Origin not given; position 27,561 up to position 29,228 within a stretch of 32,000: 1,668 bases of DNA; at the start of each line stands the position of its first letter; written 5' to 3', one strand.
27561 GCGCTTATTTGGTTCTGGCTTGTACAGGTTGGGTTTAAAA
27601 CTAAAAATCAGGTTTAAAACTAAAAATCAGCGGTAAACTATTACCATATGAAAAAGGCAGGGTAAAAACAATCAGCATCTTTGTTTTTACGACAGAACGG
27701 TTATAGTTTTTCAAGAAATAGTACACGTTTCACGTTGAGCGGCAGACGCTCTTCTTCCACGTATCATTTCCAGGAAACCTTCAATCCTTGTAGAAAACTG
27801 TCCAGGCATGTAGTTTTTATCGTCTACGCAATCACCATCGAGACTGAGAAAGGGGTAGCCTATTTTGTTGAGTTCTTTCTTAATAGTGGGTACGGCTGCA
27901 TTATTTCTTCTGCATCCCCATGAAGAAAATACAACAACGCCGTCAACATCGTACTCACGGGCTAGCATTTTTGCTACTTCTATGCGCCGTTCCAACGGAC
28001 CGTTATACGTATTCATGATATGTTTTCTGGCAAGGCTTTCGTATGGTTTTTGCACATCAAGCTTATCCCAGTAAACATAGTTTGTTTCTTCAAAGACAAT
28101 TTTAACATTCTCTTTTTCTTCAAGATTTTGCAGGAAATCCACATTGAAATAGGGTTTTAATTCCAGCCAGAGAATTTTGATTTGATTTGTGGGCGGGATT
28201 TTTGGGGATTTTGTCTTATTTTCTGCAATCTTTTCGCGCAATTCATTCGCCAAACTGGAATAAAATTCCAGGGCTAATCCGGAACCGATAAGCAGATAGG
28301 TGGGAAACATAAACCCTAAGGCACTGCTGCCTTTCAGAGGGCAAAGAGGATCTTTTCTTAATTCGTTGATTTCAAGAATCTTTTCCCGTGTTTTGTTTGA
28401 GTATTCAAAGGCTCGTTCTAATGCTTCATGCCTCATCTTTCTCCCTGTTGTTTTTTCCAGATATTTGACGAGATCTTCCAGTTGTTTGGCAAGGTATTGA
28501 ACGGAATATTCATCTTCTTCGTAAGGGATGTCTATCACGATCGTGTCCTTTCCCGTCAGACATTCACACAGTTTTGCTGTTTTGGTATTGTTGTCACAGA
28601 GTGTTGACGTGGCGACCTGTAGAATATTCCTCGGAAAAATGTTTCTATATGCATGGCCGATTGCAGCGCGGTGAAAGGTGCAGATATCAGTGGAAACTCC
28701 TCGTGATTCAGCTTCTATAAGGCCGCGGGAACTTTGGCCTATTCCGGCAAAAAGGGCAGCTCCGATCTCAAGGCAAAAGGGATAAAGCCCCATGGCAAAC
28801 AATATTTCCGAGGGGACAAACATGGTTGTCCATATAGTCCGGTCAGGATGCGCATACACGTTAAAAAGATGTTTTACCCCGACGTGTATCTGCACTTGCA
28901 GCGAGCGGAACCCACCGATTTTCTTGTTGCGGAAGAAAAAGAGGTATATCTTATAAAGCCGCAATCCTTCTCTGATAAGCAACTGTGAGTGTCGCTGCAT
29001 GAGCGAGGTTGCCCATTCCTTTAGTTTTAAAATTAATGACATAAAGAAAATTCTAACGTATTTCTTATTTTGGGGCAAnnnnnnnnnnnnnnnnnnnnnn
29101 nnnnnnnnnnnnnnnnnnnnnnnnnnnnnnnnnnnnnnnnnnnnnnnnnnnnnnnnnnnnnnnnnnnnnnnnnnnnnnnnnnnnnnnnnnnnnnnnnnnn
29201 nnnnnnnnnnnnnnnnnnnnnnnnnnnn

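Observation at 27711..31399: Operon tethering an ATP-dependent [4Fe-4S] activase to a dehydratase/reductase-like core, led by a mini heme-copper-oxidase-like membrane protein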

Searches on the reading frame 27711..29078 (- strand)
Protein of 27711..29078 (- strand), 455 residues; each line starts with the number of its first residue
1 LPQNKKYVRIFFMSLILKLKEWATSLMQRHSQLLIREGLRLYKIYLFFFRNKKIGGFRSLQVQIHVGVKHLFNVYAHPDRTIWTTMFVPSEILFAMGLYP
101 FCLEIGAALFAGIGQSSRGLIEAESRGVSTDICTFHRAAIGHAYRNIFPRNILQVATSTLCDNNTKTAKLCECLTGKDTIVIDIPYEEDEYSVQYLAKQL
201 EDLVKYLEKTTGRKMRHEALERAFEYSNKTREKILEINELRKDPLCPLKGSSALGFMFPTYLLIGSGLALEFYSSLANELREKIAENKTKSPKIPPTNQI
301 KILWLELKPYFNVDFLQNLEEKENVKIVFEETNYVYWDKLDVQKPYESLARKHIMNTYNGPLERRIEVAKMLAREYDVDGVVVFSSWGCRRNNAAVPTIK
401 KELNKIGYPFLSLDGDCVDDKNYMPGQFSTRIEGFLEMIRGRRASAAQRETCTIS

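Call 3: search_protein_families(library=pfam, proteins=[window:27711-29078:-], max_evalue=0.01)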
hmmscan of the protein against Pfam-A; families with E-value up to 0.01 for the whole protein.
window:27711-29078:- (455 aa): 1 family
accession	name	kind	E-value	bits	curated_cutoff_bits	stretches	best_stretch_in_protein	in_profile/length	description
PF06050.19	HGD-D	-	2.3e-72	244.9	28.4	1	86-439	2-342/342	2-hydroxyglutaryl-CoA dehydratase, D-component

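Call 4: search_protein_families(library=ncbifam, proteins=[window:27711-29078:-], max_evalue=0.01)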
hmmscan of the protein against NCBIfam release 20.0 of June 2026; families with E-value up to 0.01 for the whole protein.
window:27711-29078:- (455 aa): 7 families
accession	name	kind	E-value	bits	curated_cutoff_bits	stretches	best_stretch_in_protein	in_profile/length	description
NF040772.1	double_cubane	equivalog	5.3e-30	104.7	350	1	86-439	28-372/372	double-cubane-cluster-containing anaerobic reductase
NF052455.1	HyiscapDhHadB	equivalog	1.5e-22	79.9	750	1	81-442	29-397/398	(R)-2-hydroxyisocaproyl-CoA dehydratase subunit alpha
TIGR02260.1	benz_CoA_red_B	equivalog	1.2e-15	57.1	486.55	1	107-439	58-413/413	benzoyl-CoA reductase subunit B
TIGR03191.1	benz_CoA_bzdO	equivalog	2.9e-14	53.1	448.6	2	118-292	73-256/430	benzoyl-CoA reductase, bzd-type, subunit O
TIGR03190.1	benz_CoA_bzdN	equivalog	6.7e-05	21.8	453.8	1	356-439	292-371/377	benzoyl-CoA reductase, bzd-type, subunit N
TIGR02263.1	benz_CoA_red_C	equivalog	7.4e-05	21.9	421.15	1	78-253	28-195/380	benzoyl-CoA reductase subunit C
NF052456.1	HyiscapDhHadC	equivalog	0.00011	21.2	700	0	366-439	302-372/372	(R)-2-hydroxyisocaproyl-CoA dehydratase subunit beta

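Call 18: search_solved_structures(query=window:27711-29042:-, max_evalue=0.001, show_alignments=0)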
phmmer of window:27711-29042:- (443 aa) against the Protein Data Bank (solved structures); distinct sequences matched with E-value up to 0.001: 6.
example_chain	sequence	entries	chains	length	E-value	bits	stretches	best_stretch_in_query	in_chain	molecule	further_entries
7yyl_C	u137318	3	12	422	4.7e-17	65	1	45-428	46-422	Dehydratase family protein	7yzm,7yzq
6eno_A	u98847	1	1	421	1.1e-16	63.8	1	45-427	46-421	Dehydratase family protein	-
8s02_A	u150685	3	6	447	6.3e-11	44.8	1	110-292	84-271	BzdO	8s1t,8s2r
3o3m_A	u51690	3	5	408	1e-09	40.8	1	70-431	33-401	alpha subunit 2-hydroxyisocaproyl-CoA dehydratase | alpha-subunit 2-hydroxyisocaproyl-CoA dehydratase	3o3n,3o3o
9g87_A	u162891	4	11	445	7e-08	34.8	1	176-434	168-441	3-methylbenzoyl-CoA reductase beta subunit MbdO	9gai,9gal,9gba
8s02_B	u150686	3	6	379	0.00059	21.9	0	345-427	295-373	BzdN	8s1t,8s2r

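Call 44: find_related_loci(query=A1, collection=genome_contigs, flank=4000)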
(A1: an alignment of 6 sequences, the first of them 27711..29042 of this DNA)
Query A1 (443 aa) in genome_contigs; peptide patterns used: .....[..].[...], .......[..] (x = any residue, [..] = any of these).
363 stretches matched a pattern; 123 encode a relative of the query (tblastn E <= 1e-3); the best 80 are kept; 80 distinct loci.
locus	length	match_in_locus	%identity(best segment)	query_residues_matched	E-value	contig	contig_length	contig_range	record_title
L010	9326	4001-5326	76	1-443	0e+0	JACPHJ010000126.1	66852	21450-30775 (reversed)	MAG: Planctomycetota bacterium isolate NC_groundwater_411_Ag_B-0.1um_42_12 GD18-4_B1_scaffold_1143380, whole genome shot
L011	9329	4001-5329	75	1-442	0e+0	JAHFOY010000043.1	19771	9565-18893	MAG: Planctomycetota bacterium isolate nzgw514 NODE_2510_length_19772_cov_3.849728, whole genome shotgun sequence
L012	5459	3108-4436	75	1-442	0e+0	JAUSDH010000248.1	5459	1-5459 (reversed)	MAG: Candidatus Brocadiaceae bacterium isolate E14_concoct.bin.99 E14_k141_412470, whole genome shotgun sequence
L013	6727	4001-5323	74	1-440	0e+0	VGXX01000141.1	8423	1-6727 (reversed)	MAG: Planctomycetota bacterium isolate M_DeepCast_100m_m2_243 M_DeepCast_100m_m2_243_Ga0194119_10017624, whole genome sh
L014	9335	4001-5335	73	1-443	0e+0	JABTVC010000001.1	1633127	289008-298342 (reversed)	MAG: Planctomycetia bacterium isolate H5_AMX3 seq001, whole genome shotgun sequence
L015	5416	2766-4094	74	1-442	0e+0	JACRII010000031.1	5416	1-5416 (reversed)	MAG: Planctomycetota bacterium isolate NC_groundwater_1799_Pr3_B-0.1um_42_210 SR-2_scaffold_141_376007, whole genome sho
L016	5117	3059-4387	74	1-442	0e+0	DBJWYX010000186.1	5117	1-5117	MAG TPA_asm: Candidatus Wunengus sp. YC64 NODE_7046_length_5117_cov_4.684117, whole genome shotgun sequence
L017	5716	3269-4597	72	1-443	0e+0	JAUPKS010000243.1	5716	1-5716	MAG: Planctomycetota bacterium isolate erpe_2018_pw_0hr_WHONDRS-PP48-000085_B_bin.5 scaffold_1109207, whole genome shotg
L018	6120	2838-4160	74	1-440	0e+0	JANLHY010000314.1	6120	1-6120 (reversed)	MAG: Candidatus Brocadiaceae bacterium isolate S40-1 k99_505541, whole genome shotgun sequence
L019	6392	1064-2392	72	1-443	0e+0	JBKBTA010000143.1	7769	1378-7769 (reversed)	MAG: Candidatus Brocadia sp. isolate 21I_052.bin.35 NODE_145_length_7769_cov_5.348674, whole genome shotgun sequence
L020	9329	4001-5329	72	1-443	0e+0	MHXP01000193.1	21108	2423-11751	MAG: Planctomycetes bacterium GWA2_39_15 gwa2_scaffold_6711, whole genome shotgun sequence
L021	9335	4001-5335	72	1-443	0e+0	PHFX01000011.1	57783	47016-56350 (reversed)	MAG: Candidatus Brocadia sp. WS118 scaffold_20, whole genome shotgun sequence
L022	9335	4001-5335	71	1-443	0e+0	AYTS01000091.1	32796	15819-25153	MAG: Candidatus Brocadia carolinensis isolate 26THWARD NODE_42_length_32796_cov_24.2481_ID_83, whole genome shotgun sequ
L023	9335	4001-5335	71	1-443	0e+0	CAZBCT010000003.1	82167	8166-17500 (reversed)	MAG TPA_asm: uncultured Candidatus Brocadia sp. isolate SRP323723_co1_49 genome assembly, contig: NODE_259_length_82167_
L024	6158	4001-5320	73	1-438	0e+0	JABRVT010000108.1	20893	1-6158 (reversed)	MAG: Candidatus Brocadia sp. isolate MAG-01r c_000000000572, whole genome shotgun sequence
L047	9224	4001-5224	52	19-431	1e-145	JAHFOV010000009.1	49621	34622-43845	MAG: Planctomycetota bacterium isolate nzgw511 NODE_311_length_49622_cov_4.231632, whole genome shotgun sequence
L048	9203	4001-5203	53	35-435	3e-144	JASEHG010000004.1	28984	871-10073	MAG: Candidatus Brocadiaceae bacterium isolate Yes70-17 NODE_4_length_28984_cov_6.097687, whole genome shotgun sequence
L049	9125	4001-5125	57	58-433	9e-144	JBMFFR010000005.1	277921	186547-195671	MAG: Candidatus Brocadiia bacterium JP1 bin.217_5, whole genome shotgun sequence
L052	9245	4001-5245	50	19-436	5e-143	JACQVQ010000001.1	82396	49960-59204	MAG: Planctomycetota bacterium isolate NC_groundwater_1467_Ag_S-0.65um_52_288 S_p65_S5_coassembly_k141_343535, whole gen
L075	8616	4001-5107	39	65-441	3e-90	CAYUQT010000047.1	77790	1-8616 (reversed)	MAG TPA_asm: uncultured Planctomycetales bacterium isolate binchicken_co66_175 genome assembly, contig: NODE_618_length_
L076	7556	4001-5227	36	14-428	3e-82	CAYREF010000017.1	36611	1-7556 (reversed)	MAG TPA_asm: uncultured Actinomycetota bacterium isolate SRP141376_co1_221 genome assembly, contig: NODE_2679_length_366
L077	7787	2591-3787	37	28-430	2e-80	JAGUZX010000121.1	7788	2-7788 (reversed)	MAG: Desulfovibrio sp. isolate DeMMO6_25 c_000000081175, whole genome shotgun sequence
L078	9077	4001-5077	39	67-430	4e-77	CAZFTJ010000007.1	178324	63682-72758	MAG TPA_asm: uncultured Spirochaetota bacterium isolate binchicken_co178_263 genome assembly, contig: NODE_145_length_17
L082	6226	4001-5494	35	56-437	2e-74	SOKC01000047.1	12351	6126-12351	MAG: Actinobacteria bacterium isolate E44_bin5 NODE_2095_length_12351_cov_93.551968, whole genome shotgun sequence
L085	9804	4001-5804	34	69-430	4e-72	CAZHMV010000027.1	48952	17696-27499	MAG TPA_asm: uncultured Anaerolineales bacterium isolate binchicken_co172_219 genome assembly, contig: NODE_418_length_4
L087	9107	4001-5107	32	69-429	3e-60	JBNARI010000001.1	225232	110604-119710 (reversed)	MAG: Bacillota bacterium isolate Kamch4316-2DMB-11 bin14_IDBA_re-assembly_contigs.fa-1, whole genome shotgun sequence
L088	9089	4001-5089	31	70-427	3e-59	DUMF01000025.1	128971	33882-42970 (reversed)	MAG TPA_asm: Bacillota bacterium isolate AS04akNAM_41 54042_AS04, whole genome shotgun sequence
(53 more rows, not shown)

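Call 65: search_protein_families(library=ncbifam, proteins=[L078:2608-3693:+, L078:3785-5080:+, L087:2742-3824:+, L087:3806-5131:+, L082:3005-4174:+, L082:4190-5473:+, L077:1398-2498:+, L077:2522-3796:+], max_evalue=1e-10)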
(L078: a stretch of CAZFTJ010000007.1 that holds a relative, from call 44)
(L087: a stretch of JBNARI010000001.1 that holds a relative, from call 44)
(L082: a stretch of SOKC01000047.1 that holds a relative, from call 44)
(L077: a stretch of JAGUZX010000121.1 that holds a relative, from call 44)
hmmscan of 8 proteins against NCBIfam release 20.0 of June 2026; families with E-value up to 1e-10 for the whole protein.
L078:2608-3693:+ (361 aa): 4 families
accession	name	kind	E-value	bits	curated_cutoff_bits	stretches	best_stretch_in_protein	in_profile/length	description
NF040772.1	double_cubane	equivalog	1.4e-54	185.5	350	1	21-361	20-372/372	double-cubane-cluster-containing anaerobic reductase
NF052456.1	HyiscapDhHadC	equivalog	1.1e-43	149.6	700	1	9-359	19-370/372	(R)-2-hydroxyisocaproyl-CoA dehydratase subunit beta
TIGR03190.1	benz_CoA_bzdN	equivalog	1.2e-42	146.1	453.8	1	14-361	19-371/377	benzoyl-CoA reductase, bzd-type, subunit N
TIGR02263.1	benz_CoA_red_C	equivalog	3.5e-35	121.7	421.15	1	20-350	29-366/380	benzoyl-CoA reductase subunit C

L078:3785-5080:+ (431 aa): 4 families
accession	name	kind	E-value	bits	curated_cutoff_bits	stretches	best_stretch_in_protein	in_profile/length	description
NF040772.1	double_cubane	equivalog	2.7e-32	112.2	350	1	80-428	28-372/372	double-cubane-cluster-containing anaerobic reductase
NF052455.1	HyiscapDhHadB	equivalog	2.4e-29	102.2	750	1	78-431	33-397/398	(R)-2-hydroxyisocaproyl-CoA dehydratase subunit alpha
TIGR03191.1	benz_CoA_bzdO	equivalog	1e-16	61.2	448.6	0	109-281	70-251/430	benzoyl-CoA reductase, bzd-type, subunit O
TIGR02260.1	benz_CoA_red_B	equivalog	4.3e-11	42.1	486.55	0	117-427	75-412/413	benzoyl-CoA reductase subunit B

L087:2742-3824:+ (360 aa): 3 families
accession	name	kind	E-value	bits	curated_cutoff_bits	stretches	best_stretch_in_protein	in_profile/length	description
NF040772.1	double_cubane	equivalog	1.3e-25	90.3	350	1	9-348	23-372/372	double-cubane-cluster-containing anaerobic reductase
NF052456.1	HyiscapDhHadC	equivalog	1.9e-13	50.1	700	1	133-348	160-372/372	(R)-2-hydroxyisocaproyl-CoA dehydratase subunit beta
TIGR03190.1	benz_CoA_bzdN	equivalog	3e-13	49.3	453.8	0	196-350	228-373/377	benzoyl-CoA reductase, bzd-type, subunit N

L087:3806-5131:+ (441 aa): 3 families
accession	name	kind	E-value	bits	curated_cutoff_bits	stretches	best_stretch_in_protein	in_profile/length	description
NF052455.1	HyiscapDhHadB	equivalog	3.4e-28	98.4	750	1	58-297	21-259/398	(R)-2-hydroxyisocaproyl-CoA dehydratase subunit alpha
TIGR03191.1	benz_CoA_bzdO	equivalog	2e-18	66.8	448.6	0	90-313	60-280/430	benzoyl-CoA reductase, bzd-type, subunit O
NF040772.1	double_cubane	equivalog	1.6e-12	47.2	350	0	353-432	296-372/372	double-cubane-cluster-containing anaerobic reductase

L082:3005-4174:+ (389 aa): 4 families
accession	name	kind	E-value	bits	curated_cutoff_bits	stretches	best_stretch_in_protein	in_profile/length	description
NF040772.1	double_cubane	equivalog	5.5e-54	183.6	350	1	35-389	16-372/372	double-cubane-cluster-containing anaerobic reductase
NF052456.1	HyiscapDhHadC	equivalog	2.7e-46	158.2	700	1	18-389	12-372/372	(R)-2-hydroxyisocaproyl-CoA dehydratase subunit beta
TIGR03190.1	benz_CoA_bzdN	equivalog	3.9e-32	111.5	453.8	1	42-389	30-371/377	benzoyl-CoA reductase, bzd-type, subunit N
TIGR02263.1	benz_CoA_red_C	equivalog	5.1e-24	84.9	421.15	1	35-377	26-365/380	benzoyl-CoA reductase subunit C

L082:4190-5473:+ (427 aa): 4 families
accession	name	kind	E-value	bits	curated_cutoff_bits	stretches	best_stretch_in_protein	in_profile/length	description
NF052455.1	HyiscapDhHadB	equivalog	3.1e-28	98.5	750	1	62-426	24-395/398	(R)-2-hydroxyisocaproyl-CoA dehydratase subunit alpha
NF040772.1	double_cubane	equivalog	2.1e-21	76.4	350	1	97-425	43-372/372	double-cubane-cluster-containing anaerobic reductase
TIGR02260.1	benz_CoA_red_B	equivalog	1.7e-13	50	486.55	1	106-423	72-411/413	benzoyl-CoA reductase subunit B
TIGR03191.1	benz_CoA_bzdO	equivalog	1.2e-12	47.8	448.6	0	101-221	70-198/430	benzoyl-CoA reductase, bzd-type, subunit O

L077:1398-2498:+ (366 aa): 3 families
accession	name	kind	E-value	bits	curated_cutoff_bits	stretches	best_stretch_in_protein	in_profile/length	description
NF040772.1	double_cubane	equivalog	8.3e-31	107.3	350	1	13-365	20-372/372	double-cubane-cluster-containing anaerobic reductase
TIGR03190.1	benz_CoA_bzdN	equivalog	4.9e-16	58.5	453.8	0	243-365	256-371/377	benzoyl-CoA reductase, bzd-type, subunit N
NF052456.1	HyiscapDhHadC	equivalog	1.1e-15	57.4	700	0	301-365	308-372/372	(R)-2-hydroxyisocaproyl-CoA dehydratase subunit beta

L077:2522-3796:+ (424 aa): 4 families
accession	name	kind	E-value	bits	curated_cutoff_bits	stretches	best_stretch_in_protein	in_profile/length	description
NF052455.1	HyiscapDhHadB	equivalog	9.3e-28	97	750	1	52-283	16-258/398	(R)-2-hydroxyisocaproyl-CoA dehydratase subunit alpha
NF040772.1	double_cubane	equivalog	1.2e-24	87.1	350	1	49-419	7-372/372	double-cubane-cluster-containing anaerobic reductase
TIGR02260.1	benz_CoA_red_B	equivalog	5e-15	55.1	486.55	1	54-418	22-412/413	benzoyl-CoA reductase subunit B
TIGR03191.1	benz_CoA_bzdO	equivalog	1.4e-14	54.1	448.6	1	90-284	61-264/430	benzoyl-CoA reductase, bzd-type, subunit O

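Call 77: find_homologous_proteins(query=A3, max_evalue=1e-20)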
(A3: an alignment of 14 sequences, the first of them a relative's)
Query A3 (14 sequences) (431 aa, profile of the alignment): 73 proteins with E <= 1e-20 among 8000 candidates.
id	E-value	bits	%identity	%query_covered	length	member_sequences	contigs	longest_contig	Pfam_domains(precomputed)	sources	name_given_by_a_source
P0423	6.0e-175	600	100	100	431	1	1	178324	PF06050.20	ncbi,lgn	-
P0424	3.3e-174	598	78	97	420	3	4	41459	PF06050.20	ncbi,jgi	-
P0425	1.5e-168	579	82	97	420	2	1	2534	PF06050.20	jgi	-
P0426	2.4e-166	572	33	84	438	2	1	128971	PF06050.20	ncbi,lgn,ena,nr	ncbi:MAG TPA: 2-hydroxyacyl-CoA dehydratase [Firmicutes bacterium]|nr:2-hydroxyacyl-CoA dehydratase 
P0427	1.4e-159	550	67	97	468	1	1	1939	PF06050.20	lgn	-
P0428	3.6e-159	548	33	84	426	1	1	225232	PF06050.20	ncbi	ncbi:MAG: 2-hydroxyacyl-CoA dehydratase subunit D [Bacillota bacterium]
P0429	5.1e-159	548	37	90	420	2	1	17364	PF06050.20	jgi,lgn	-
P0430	3.5e-158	545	69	97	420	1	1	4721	PF06050.20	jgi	jgi:benzoyl-CoA reductase/2-hydroxyglutaryl-CoA dehydratase subunit BcrC/BadD/HgdB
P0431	8.2e-152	524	38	88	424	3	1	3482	PF06050.20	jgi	-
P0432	3.0e-151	522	35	95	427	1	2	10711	PF06050.20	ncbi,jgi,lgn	-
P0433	2.2e-150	519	34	82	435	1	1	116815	PF06050.20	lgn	-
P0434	3.7e-150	519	33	93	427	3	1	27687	PF06050.20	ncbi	-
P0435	2.0e-149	516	51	97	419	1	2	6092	PF06050.20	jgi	jgi:benzoyl-CoA reductase/2-hydroxyglutaryl-CoA dehydratase subunit BcrC/BadD/HgdB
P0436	2.5e-148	512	47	97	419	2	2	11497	PF06050.20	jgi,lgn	jgi:benzoyl-CoA reductase/2-hydroxyglutaryl-CoA dehydratase subunit BcrC/BadD/HgdB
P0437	1.6e-147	510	54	97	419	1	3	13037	PF06050.20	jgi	jgi:benzoyl-CoA reductase/2-hydroxyglutaryl-CoA dehydratase subunit BcrC/BadD/HgdB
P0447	4.1e-143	495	52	98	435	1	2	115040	PF06050.20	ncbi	-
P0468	1.6e-131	457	38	83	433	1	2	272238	PF06050.20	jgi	-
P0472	4.7e-128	446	33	93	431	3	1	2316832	PF06050.20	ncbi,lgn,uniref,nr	ncbi:MAG: 2-hydroxyacyl-CoA dehydratase [Candidatus Fermentithermobacillus carboniphilus]|uniref:2-h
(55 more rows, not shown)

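Call 78: find_encoding_contigs(protein=P0472, flank=8000, max_places=1)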
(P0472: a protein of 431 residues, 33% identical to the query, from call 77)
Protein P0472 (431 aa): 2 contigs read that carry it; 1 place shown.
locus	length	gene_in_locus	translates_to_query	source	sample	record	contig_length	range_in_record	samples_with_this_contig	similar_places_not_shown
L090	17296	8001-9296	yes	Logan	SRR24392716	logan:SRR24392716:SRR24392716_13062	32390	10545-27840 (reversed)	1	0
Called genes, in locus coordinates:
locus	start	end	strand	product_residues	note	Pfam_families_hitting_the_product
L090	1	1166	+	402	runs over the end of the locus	PF01979:Amidohydro_1, PF07969:Amidohydro_3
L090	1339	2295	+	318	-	PF06675:DUF1177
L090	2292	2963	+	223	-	PF07302:AroM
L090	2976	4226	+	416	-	PF01053:Cys_Met_Meta_PP, PF00266:Aminotran_5 (weak), PF00155:Aminotran_1_2, PF01041:DegT_DnrJ_EryC1 (faint)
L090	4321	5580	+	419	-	PF01142:TruD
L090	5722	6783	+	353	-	PF01430:HSP33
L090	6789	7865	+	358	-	PF06050:HGD-D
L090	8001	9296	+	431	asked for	PF06050:HGD-D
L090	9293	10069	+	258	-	PF01869:BcrAD_BadFG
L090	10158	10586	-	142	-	PF03061:4HBT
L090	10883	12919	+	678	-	PF03030:H_PPase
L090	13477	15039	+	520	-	PF00496:SBP_bac_5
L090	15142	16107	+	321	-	PF19300:BPD_transp_1_N, PF00528:BPD_transp_1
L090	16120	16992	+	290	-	PF12911:OppC_N, PF00528:BPD_transp_1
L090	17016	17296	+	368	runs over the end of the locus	PF00005:ABC_tran, PF02463:SMC_N (weak), PF13401:AAA_22 (faint), PF08352:oligo_HPY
